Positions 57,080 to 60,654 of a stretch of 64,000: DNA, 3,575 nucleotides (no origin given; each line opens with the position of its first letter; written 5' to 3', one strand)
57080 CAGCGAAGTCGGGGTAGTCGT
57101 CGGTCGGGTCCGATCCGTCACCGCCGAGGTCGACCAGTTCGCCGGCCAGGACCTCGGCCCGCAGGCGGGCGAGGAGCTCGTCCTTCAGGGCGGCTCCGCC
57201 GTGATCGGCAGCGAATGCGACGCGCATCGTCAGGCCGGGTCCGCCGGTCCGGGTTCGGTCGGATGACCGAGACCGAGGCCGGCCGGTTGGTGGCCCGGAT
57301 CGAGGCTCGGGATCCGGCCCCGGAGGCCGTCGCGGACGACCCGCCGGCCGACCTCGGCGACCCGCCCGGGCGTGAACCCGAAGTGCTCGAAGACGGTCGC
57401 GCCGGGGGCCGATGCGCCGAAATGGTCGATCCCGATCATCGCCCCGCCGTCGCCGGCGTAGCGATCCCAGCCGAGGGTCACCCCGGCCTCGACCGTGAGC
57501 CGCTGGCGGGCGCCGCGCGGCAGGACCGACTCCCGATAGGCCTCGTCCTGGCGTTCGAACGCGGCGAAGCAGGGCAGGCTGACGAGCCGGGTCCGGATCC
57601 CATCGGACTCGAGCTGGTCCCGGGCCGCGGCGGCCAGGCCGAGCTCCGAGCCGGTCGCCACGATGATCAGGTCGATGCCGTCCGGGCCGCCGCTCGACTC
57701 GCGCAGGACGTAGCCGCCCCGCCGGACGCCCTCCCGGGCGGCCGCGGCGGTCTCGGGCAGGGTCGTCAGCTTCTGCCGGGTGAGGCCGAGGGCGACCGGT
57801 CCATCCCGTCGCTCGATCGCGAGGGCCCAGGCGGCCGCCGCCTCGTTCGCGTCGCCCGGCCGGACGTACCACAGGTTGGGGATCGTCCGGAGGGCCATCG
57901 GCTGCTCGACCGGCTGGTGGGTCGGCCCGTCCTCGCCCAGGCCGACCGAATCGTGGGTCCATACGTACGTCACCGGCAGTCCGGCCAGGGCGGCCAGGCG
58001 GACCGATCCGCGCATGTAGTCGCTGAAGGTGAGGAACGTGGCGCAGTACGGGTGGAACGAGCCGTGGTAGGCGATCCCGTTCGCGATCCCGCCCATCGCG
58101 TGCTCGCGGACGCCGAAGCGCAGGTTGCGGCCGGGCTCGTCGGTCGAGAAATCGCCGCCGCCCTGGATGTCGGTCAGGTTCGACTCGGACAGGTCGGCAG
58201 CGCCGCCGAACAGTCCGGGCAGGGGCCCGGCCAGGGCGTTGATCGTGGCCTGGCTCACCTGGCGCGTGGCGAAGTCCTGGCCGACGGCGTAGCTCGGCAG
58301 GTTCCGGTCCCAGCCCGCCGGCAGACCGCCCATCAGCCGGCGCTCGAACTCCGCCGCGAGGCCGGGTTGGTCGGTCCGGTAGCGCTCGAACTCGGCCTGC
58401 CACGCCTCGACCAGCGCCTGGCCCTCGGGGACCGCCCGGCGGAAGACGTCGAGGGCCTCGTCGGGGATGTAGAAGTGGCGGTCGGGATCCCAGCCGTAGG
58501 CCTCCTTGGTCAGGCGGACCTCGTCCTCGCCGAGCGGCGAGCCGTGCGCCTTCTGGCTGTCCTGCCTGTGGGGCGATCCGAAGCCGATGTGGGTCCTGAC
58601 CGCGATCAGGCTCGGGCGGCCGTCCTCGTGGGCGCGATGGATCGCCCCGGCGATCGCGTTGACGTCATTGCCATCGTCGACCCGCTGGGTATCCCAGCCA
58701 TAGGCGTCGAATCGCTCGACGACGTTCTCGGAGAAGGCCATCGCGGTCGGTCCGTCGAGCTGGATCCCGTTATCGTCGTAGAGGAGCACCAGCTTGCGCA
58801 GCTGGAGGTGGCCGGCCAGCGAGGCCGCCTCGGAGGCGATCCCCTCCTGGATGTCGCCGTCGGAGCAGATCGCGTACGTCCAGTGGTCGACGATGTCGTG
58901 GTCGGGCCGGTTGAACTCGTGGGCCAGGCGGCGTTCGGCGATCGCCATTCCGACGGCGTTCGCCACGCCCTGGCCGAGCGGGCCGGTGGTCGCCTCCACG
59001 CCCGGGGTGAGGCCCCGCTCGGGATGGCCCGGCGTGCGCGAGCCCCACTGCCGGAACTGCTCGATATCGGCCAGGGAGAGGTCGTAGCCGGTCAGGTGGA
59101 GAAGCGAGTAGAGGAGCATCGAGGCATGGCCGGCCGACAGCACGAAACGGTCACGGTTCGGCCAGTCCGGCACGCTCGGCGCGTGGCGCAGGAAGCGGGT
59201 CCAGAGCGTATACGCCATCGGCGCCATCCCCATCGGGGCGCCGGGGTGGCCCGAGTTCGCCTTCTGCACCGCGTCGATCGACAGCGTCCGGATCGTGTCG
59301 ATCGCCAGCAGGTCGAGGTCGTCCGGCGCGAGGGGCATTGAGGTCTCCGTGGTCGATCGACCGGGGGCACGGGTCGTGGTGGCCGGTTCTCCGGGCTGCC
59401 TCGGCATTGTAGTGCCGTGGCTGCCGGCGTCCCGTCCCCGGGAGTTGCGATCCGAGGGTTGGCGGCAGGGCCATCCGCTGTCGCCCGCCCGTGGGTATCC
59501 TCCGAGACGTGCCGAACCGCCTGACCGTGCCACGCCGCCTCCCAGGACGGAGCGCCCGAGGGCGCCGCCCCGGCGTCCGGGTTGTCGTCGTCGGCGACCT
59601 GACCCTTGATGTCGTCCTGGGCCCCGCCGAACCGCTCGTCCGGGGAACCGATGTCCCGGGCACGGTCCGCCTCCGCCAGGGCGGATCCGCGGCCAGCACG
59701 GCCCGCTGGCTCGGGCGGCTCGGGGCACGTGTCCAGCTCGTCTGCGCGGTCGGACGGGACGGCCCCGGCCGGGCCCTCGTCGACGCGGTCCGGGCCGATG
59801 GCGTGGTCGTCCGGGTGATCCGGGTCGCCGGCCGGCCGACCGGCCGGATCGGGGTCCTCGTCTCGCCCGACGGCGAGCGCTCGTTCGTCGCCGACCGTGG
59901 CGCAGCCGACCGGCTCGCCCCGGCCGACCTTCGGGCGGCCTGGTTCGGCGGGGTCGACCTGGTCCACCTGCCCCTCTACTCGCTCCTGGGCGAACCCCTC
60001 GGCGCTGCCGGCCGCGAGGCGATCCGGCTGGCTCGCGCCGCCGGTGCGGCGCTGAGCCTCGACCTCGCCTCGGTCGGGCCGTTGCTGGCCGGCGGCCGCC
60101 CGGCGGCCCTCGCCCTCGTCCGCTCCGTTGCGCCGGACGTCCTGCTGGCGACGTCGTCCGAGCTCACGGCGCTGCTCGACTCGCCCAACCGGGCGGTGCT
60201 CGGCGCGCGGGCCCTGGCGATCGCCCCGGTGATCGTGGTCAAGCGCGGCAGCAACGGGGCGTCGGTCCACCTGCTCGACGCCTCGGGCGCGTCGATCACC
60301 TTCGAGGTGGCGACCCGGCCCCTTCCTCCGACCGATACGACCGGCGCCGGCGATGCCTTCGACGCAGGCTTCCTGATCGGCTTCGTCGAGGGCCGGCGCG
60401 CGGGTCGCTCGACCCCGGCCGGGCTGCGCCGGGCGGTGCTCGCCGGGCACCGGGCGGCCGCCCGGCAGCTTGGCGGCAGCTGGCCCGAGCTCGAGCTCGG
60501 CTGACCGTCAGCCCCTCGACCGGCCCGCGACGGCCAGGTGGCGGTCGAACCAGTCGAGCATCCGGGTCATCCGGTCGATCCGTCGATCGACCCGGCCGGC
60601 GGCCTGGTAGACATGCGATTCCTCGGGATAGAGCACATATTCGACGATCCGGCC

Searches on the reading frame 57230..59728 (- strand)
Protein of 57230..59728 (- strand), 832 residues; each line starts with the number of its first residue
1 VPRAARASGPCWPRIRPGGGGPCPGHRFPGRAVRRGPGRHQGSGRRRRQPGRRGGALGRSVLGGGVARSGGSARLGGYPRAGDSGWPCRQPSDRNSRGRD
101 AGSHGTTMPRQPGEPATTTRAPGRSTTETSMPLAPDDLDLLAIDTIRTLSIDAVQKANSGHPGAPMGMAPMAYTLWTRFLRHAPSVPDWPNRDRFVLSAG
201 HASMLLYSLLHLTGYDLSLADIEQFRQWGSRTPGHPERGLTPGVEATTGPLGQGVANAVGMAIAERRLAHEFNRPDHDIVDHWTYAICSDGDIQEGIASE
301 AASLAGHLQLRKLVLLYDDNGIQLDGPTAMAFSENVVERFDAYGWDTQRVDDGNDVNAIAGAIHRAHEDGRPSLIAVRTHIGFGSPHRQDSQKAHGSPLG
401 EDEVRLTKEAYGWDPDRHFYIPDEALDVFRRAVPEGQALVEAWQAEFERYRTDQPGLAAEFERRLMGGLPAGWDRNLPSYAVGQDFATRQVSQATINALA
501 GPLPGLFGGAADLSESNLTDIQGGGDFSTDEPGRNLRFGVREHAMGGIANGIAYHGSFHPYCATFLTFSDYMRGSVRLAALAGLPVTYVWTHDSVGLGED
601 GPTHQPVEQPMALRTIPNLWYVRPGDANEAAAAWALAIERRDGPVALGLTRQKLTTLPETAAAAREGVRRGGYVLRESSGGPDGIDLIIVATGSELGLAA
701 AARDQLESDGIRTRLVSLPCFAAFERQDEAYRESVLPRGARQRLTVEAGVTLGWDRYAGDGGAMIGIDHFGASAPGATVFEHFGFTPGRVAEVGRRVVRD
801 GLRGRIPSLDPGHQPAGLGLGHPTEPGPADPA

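Call 104: search_protein_families(library=pfam, proteins=[window:57230-59728:-], max_evalue=0.00001)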
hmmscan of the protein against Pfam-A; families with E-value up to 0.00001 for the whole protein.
window:57230-59728:- (832 aa): 4 families
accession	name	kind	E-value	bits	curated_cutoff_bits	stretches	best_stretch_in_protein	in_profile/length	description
PF00456.26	Transketolase_N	-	3.3e-147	490.2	22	1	141-470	4-334/334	Transketolase, thiamine diphosphate binding domain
PF02779.29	Transket_pyr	-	3.6e-52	176.9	27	1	486-654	3-172/174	Transketolase, pyrimidine binding domain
PF22613.1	Transketolase_C_1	-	5e-39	133.4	27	1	671-786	1-113/113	Transketolase-like TK C-terminal domain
PF02780.25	Transketolase_C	-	4.8e-10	39.8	25.9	1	684-790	9-124/124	Transketolase, C-terminal domain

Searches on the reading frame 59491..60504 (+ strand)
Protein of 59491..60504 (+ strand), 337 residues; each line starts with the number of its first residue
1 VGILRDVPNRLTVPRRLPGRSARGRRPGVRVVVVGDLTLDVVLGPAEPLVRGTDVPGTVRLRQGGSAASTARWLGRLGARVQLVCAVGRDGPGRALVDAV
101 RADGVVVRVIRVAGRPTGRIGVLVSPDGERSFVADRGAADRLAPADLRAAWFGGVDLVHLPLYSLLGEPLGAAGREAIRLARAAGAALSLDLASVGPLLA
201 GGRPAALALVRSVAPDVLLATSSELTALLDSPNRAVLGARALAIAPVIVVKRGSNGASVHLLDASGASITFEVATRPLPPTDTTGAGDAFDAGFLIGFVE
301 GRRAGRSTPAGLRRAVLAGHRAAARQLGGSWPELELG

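Call 104: search_protein_families(library=pfam, proteins=[window:59491-60504:+], max_evalue=0.00001)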
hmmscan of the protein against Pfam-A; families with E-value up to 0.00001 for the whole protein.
window:59491-60504:+ (337 aa): 1 family
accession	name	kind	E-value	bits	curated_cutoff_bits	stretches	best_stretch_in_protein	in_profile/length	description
PF00294.29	PfkB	-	3.8e-32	112.3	25.8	1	31-324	4-287/302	pfkB family carbohydrate kinase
